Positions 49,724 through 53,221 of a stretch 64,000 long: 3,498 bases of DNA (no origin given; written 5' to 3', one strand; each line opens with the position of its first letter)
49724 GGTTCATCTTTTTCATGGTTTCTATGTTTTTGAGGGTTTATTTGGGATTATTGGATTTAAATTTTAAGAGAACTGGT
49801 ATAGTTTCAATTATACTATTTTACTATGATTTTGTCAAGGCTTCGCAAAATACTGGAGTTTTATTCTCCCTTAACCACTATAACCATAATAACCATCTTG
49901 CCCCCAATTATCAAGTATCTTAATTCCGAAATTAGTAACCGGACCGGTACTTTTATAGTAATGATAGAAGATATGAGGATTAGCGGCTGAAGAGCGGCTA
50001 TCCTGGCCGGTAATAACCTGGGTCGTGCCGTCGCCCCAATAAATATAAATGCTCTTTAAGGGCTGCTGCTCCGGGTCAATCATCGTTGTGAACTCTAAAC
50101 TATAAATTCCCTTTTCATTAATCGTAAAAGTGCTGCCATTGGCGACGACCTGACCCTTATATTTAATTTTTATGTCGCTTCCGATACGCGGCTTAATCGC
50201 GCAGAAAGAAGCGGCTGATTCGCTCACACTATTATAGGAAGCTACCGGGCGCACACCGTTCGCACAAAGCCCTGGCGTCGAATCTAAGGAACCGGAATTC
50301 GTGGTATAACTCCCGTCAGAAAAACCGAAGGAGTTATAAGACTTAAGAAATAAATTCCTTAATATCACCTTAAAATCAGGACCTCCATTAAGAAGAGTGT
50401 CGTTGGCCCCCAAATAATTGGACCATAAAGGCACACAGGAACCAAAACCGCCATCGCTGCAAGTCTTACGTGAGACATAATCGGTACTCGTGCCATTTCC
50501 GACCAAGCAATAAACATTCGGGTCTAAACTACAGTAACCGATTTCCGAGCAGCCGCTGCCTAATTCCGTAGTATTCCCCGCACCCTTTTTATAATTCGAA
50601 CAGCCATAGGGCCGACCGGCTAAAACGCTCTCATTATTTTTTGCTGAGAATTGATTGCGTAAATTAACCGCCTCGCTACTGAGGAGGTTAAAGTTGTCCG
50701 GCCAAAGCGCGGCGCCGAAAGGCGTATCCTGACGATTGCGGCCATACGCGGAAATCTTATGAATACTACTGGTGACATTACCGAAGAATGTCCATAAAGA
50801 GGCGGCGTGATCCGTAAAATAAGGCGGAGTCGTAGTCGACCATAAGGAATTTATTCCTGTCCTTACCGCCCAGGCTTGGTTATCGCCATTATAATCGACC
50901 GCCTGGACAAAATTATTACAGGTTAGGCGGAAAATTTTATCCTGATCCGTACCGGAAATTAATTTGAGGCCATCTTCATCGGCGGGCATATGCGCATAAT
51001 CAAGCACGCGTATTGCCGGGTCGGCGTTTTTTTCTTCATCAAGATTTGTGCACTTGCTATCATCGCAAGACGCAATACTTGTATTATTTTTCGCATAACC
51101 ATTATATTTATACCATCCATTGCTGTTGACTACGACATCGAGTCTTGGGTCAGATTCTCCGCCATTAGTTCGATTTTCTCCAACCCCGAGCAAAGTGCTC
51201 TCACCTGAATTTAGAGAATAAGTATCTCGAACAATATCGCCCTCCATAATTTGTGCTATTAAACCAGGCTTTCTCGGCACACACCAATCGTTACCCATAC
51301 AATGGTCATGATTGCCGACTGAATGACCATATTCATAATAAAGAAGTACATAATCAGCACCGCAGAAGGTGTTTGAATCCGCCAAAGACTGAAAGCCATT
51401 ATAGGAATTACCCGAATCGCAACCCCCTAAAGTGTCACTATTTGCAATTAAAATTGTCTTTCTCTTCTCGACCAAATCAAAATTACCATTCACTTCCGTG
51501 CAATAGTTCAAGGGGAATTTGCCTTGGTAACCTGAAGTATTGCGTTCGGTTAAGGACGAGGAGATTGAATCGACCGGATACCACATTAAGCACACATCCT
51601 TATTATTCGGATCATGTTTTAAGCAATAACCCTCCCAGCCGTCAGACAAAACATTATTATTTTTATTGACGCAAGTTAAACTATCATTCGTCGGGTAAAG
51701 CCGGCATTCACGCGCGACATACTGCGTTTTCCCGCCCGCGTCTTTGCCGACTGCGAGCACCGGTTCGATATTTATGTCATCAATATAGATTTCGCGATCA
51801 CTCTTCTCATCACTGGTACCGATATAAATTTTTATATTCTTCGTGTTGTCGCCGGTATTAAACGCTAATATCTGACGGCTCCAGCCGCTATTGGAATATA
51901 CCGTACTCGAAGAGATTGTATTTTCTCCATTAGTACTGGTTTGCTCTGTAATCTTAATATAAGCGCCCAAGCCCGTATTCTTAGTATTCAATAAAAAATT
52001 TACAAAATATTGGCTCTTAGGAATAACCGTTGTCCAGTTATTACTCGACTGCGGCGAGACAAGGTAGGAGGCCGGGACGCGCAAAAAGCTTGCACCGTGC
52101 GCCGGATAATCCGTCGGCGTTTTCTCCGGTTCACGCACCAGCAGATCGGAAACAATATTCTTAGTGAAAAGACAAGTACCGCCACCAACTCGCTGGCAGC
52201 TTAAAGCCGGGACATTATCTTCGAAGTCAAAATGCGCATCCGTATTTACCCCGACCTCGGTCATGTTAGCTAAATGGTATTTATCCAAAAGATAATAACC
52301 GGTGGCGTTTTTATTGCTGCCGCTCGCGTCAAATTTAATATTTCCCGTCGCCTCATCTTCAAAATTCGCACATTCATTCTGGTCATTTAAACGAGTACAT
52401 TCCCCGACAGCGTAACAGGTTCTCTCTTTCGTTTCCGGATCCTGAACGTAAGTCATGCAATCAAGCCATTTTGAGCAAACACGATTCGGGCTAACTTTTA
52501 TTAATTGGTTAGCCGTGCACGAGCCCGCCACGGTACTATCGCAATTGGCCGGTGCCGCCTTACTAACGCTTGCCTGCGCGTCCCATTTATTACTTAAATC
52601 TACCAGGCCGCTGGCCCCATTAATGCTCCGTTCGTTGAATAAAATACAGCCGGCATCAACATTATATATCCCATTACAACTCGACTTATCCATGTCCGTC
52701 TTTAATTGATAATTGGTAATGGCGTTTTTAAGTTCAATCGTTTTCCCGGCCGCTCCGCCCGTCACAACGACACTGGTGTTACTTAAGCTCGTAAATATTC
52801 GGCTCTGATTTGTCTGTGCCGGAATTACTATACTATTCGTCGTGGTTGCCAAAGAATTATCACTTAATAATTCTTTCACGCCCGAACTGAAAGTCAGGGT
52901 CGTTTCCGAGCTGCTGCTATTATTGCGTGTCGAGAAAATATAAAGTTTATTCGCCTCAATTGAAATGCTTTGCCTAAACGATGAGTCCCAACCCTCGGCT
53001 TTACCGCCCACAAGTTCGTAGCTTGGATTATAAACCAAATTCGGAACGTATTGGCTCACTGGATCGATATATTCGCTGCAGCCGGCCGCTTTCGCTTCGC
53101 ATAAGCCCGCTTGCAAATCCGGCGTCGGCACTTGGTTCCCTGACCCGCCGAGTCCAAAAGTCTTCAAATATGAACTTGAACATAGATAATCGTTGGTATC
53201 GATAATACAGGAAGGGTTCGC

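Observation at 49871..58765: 2748-aa Cys-rich surface giant built around a recurring C-x6-C (..GC[SRE][EQ][YFW]) module, with a TSP3-repeat partner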

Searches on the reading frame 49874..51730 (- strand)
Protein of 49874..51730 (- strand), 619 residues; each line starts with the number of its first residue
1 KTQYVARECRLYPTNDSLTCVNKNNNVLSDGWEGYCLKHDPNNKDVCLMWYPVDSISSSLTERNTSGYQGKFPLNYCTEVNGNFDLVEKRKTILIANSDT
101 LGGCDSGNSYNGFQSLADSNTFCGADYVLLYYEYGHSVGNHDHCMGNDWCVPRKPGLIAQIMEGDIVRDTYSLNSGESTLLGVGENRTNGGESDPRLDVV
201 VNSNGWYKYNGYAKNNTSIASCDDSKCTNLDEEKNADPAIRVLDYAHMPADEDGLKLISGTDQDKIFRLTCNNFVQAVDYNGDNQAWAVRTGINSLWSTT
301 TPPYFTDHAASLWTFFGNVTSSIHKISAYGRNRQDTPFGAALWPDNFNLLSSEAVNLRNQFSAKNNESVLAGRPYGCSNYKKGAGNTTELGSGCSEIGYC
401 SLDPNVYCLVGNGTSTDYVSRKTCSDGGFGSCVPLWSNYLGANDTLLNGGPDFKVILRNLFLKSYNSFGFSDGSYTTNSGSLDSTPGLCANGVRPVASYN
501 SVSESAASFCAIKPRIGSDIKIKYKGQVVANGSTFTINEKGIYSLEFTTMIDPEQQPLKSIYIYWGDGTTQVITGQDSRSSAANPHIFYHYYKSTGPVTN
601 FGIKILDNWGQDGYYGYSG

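Call 44: search_protein_families(library=pfam, alignment_id=A4, max_evalue=0.01)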
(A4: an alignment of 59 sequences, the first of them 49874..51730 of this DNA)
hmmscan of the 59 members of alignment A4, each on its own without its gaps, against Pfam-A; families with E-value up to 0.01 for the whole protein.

A. member 1, window:49874-51730:- (619 aa): 0 families

B. families by the number of members that match (of 59 scanned): 1 family
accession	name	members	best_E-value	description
PF00967.23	Barwin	1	0.0046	Barwin family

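Call 49: search_solved_structures(query=A4, max_evalue=10)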
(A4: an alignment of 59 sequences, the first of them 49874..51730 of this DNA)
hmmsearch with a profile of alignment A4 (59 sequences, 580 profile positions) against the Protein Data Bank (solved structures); distinct sequences matched with E-value up to 10: 0.

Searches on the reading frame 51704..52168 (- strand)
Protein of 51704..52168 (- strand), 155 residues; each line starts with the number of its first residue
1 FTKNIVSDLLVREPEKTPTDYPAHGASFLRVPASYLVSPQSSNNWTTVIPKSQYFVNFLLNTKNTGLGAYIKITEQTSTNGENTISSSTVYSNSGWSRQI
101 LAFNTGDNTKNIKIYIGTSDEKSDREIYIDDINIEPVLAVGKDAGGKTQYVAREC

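Call 111: search_protein_families(library=pfam, alignment_id=A10, max_evalue=0.01)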
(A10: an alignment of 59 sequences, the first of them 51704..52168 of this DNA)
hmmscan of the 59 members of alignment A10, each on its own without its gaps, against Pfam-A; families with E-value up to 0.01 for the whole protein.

A. member 1, window:51704-52168:- (155 aa): 1 family
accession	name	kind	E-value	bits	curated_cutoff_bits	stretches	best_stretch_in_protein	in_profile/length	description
PF04862.18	DUF642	-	0.0024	18.1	27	1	47-121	73-143/157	Protein of unknown function (DUF642)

B. families by the number of members that match (of 59 scanned): 7 families
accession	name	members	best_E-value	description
PF22637.2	CBM_4_9_1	8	0.00012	BppA domain 1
PF02018.23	CBM_4_9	5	0.0002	Carbohydrate binding domain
PF00629.30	MAM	3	0.0031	MAM domain, meprin/A5/mu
PF22825.2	HpiC1-like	2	0.00097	HpiC1 cyclase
PF07691.17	PA14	1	0.0014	PA14 domain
PF04862.18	DUF642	1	0.0024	Protein of unknown function (DUF642)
PF18573.7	BclA_C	1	0.0055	BclA C-terminal domain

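Call 113: search_solved_structures(query=A10, max_evalue=10)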
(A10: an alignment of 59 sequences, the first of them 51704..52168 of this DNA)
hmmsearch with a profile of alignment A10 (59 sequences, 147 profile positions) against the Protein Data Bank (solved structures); distinct sequences matched with E-value up to 10: 16.
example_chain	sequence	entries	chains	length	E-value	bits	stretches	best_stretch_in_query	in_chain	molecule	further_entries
4d0q_A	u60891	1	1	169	2e-05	27.8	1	40-131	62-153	HYALURONATE LYASE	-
1gui_A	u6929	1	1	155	4.2e-05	26.7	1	24-133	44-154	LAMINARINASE 16A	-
8xmz_A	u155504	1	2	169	0.01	18.9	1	41-124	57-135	T9SS C-terminal target domain-containing protein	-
2zey_A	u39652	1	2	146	0.036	17.2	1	28-131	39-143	S-layer associated multidomain endoglucanase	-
2zew_A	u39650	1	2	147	0.037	17.1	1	28-131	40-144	S-layer associated multidomain endoglucanase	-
2zex_A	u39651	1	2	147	0.037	17.1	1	28-131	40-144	S-layer associated multidomain endoglucanase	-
3oeb_A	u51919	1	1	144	0.05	16.7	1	28-131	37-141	S-layer associated multidomain endoglucanase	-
3oea_A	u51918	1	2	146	0.052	16.7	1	28-131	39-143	S-layer associated multidomain endoglucanase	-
4mgq_A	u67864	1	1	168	0.055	16.6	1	42-131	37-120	Glycosyl hydrolase family 10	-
2zez_A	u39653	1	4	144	0.14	15.3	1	41-131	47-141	S-layer associated multidomain endoglucanase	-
2w5f_A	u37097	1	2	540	0.24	14.5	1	46-132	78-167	ENDO-1,4-BETA-XYLANASE Y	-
2wys_A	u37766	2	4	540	0.24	14.5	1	46-132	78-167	ENDO-1,4-BETA-XYLANASE Y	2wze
8jj5_B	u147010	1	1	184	0.82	12.8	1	32-66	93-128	Uroplakin 2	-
1pmh_X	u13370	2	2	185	1.3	12.2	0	100-133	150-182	beta-1,4-mannanase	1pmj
8x9s_R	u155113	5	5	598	1.6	11.8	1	13-58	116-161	Adhesion G-protein coupled receptor D1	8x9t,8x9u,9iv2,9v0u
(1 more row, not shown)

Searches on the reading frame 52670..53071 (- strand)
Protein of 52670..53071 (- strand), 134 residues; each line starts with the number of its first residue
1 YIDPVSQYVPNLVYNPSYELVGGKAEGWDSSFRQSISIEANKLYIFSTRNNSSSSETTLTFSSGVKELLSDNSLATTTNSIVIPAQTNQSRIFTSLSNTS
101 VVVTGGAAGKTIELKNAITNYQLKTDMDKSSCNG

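Call 83: search_protein_families(library=pfam, alignment_id=A8, max_evalue=0.01)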
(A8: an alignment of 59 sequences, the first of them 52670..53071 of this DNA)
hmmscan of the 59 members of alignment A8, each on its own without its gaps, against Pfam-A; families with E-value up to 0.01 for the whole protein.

A. member 1, window:52670-53071:- (134 aa): 0 families

B. families by the number of members that match (of 59 scanned): 2 families
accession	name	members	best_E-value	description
PF11276.14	DUF3078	1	0.0022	Protein of unknown function (DUF3078)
PF12620.13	DUF3778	1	0.0064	Protein of unknown function (DUF3778)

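Call 85: search_solved_structures(query=A8, max_evalue=10)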
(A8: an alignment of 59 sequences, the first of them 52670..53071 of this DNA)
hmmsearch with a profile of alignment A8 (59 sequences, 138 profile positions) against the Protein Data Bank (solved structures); distinct sequences matched with E-value up to 10: 6.
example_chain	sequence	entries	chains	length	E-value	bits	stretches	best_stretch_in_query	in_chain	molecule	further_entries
2zew_A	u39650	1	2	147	0.0042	20.6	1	8-97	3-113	S-layer associated multidomain endoglucanase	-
2zex_A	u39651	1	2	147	0.0047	20.4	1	8-97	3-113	S-layer associated multidomain endoglucanase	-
3oea_A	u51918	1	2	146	0.0051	20.3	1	8-97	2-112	S-layer associated multidomain endoglucanase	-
2zey_A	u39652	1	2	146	0.0063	20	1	9-97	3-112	S-layer associated multidomain endoglucanase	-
3oeb_A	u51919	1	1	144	0.012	19.1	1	10-97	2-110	S-layer associated multidomain endoglucanase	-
2zez_A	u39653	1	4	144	0.59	13.7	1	10-98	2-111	S-layer associated multidomain endoglucanase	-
